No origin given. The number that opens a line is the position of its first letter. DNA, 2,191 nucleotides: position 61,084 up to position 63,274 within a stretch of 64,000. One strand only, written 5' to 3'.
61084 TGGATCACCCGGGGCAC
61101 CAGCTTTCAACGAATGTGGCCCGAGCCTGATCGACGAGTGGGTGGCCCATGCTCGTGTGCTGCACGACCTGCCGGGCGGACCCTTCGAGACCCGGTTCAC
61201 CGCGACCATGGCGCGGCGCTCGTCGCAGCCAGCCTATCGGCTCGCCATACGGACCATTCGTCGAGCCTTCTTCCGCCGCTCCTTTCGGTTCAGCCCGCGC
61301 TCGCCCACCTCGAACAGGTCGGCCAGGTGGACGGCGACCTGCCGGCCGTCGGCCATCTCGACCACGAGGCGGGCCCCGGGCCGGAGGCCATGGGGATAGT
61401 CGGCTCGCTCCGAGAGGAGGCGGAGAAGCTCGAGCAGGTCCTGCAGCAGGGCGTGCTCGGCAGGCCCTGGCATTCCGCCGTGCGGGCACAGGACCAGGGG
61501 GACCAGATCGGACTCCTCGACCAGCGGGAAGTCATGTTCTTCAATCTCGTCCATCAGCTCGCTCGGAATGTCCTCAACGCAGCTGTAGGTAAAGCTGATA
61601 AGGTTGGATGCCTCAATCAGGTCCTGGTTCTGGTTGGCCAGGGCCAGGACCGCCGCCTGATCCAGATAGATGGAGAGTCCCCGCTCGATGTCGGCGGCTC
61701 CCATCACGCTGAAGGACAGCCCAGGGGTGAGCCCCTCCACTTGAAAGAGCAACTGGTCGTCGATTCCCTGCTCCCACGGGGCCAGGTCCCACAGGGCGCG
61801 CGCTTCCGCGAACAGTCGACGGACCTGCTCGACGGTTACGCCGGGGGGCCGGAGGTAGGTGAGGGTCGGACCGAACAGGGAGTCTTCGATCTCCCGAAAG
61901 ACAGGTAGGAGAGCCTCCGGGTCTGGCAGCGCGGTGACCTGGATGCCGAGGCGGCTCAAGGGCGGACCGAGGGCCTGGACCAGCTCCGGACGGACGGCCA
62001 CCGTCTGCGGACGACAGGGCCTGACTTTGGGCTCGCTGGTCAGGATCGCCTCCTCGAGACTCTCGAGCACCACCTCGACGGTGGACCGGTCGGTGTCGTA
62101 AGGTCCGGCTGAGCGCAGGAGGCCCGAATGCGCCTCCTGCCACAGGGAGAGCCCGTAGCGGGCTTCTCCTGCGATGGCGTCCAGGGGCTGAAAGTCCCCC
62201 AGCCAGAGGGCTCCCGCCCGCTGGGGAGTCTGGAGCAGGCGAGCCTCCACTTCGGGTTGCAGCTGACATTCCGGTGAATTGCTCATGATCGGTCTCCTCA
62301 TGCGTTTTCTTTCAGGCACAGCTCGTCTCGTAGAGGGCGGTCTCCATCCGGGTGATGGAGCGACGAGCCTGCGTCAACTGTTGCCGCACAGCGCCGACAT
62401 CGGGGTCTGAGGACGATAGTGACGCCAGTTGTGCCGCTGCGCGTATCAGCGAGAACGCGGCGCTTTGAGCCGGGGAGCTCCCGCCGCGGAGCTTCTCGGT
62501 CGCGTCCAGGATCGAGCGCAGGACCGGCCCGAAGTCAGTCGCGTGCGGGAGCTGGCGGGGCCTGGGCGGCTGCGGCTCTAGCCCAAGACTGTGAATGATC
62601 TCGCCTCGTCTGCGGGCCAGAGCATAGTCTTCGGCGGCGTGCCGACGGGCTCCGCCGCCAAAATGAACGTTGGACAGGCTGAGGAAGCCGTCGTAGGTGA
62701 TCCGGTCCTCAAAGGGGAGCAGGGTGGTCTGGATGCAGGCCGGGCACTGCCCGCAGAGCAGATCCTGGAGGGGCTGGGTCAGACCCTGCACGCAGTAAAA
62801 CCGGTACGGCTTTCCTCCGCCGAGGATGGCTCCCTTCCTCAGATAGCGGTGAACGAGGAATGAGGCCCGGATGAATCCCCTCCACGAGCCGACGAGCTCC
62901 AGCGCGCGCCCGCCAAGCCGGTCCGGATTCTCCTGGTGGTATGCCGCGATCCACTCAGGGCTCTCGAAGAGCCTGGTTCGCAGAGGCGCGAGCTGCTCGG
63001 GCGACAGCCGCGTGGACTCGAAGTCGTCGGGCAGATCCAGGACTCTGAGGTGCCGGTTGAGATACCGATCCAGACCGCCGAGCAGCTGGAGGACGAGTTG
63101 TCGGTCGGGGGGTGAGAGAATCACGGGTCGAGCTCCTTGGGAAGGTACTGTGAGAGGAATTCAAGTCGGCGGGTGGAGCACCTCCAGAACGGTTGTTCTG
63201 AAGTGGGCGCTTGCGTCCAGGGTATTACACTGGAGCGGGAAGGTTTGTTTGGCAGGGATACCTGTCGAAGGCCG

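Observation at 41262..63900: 18-kb cargo block bracketed by a conserved leader element and a conserved small gene that recur together as an 'empty' copy 4 kb downstream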

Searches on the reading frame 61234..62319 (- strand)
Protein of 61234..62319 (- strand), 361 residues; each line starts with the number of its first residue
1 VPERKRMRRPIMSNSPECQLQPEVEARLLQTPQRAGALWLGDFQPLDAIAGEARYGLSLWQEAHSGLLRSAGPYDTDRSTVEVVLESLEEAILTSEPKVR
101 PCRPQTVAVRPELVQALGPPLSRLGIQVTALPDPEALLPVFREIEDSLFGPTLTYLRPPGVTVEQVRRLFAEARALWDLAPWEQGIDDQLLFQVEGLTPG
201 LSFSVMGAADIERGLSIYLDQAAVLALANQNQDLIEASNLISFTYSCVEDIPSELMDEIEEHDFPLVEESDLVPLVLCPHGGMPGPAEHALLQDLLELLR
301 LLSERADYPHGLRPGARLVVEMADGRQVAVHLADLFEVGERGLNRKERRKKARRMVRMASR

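Call 9: search_protein_families(library=pfam, proteins=[window:61234-62319:-], max_evalue=0.01)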
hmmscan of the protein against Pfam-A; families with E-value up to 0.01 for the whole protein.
window:61234-62319:- (361 aa): 2 families
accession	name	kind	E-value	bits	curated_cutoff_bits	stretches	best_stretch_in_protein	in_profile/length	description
PF22007.2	DUF6930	-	2.2e-06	28.3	27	1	27-144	4-122/123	Domain of unknown function (DUF6930)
PF23988.1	DUF7309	-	2.7e-05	24.1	27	1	168-264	3-99/170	Domain of unknown function (DUF7309)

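Call 20: search_protein_families(library=padloc, proteins=[window:61234-62319:-], max_evalue=0.001)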
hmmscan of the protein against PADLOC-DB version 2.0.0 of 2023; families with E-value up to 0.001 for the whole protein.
window:61234-62319:- (361 aa): 0 families

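Call 59: search_protein_families(library=ncbifam, proteins=[window:61234-62286:-], max_evalue=0.01)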
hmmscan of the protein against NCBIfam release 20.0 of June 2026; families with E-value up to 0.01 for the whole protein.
window:61234-62286:- (350 aa): 0 families

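Call 60: search_protein_families(library=phrogs, proteins=[window:61234-62286:-], max_evalue=0.01)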
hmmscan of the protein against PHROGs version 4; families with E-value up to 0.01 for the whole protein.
window:61234-62286:- (350 aa): 0 families

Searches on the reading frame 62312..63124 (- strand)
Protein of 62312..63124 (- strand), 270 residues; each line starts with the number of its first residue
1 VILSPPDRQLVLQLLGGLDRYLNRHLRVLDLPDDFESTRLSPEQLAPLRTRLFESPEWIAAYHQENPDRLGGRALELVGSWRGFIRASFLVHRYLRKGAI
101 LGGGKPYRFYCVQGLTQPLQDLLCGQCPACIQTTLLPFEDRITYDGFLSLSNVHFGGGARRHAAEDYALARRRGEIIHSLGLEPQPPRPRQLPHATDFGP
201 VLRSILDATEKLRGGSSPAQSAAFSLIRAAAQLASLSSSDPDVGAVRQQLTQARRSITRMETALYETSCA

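Call 9: search_protein_families(library=pfam, proteins=[window:62312-63124:-], max_evalue=0.01)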
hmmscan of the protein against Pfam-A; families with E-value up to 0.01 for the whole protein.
window:62312-63124:- (270 aa): 0 families

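Call 20: search_protein_families(library=padloc, proteins=[window:62312-63124:-], max_evalue=0.001)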
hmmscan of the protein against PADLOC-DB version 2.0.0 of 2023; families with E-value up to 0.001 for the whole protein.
window:62312-63124:- (270 aa): 0 families

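Call 28: find_encoding_contigs(protein=window:62312-63124:-, flank=10000, max_places=10)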
Protein window:62312-63124:- (270 aa): 4 contigs read that carry it; 4 places shown.
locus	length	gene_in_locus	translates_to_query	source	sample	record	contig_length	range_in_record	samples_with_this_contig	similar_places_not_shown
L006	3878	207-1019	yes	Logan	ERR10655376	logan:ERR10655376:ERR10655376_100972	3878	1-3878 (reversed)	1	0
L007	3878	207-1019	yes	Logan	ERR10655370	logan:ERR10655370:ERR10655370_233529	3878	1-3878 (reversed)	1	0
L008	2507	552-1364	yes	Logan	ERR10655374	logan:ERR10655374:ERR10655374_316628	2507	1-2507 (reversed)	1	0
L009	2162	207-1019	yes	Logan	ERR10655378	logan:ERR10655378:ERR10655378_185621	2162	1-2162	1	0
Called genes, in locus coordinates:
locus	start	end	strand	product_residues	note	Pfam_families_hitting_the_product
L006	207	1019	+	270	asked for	-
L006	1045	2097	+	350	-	PF22007:DUF6930 (weak), PF23988:DUF7309 (weak)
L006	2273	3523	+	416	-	-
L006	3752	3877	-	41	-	?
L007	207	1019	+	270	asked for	-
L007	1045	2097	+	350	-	PF22007:DUF6930 (weak), PF23988:DUF7309 (weak)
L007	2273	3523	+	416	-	-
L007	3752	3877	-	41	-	?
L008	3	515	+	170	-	?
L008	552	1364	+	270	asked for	-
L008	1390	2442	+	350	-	PF22007:DUF6930 (weak), PF23988:DUF7309 (weak)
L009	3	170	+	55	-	?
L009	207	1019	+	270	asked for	-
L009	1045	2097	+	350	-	PF22007:DUF6930 (weak), PF23988:DUF7309 (weak)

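Call 59: search_protein_families(library=ncbifam, proteins=[window:62312-63124:-], max_evalue=0.01)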
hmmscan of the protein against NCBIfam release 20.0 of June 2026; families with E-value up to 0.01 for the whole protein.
window:62312-63124:- (270 aa): 0 families

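Call 60: search_protein_families(library=phrogs, proteins=[window:62312-63124:-], max_evalue=0.01)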
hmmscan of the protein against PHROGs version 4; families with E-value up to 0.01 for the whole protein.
window:62312-63124:- (270 aa): 0 families
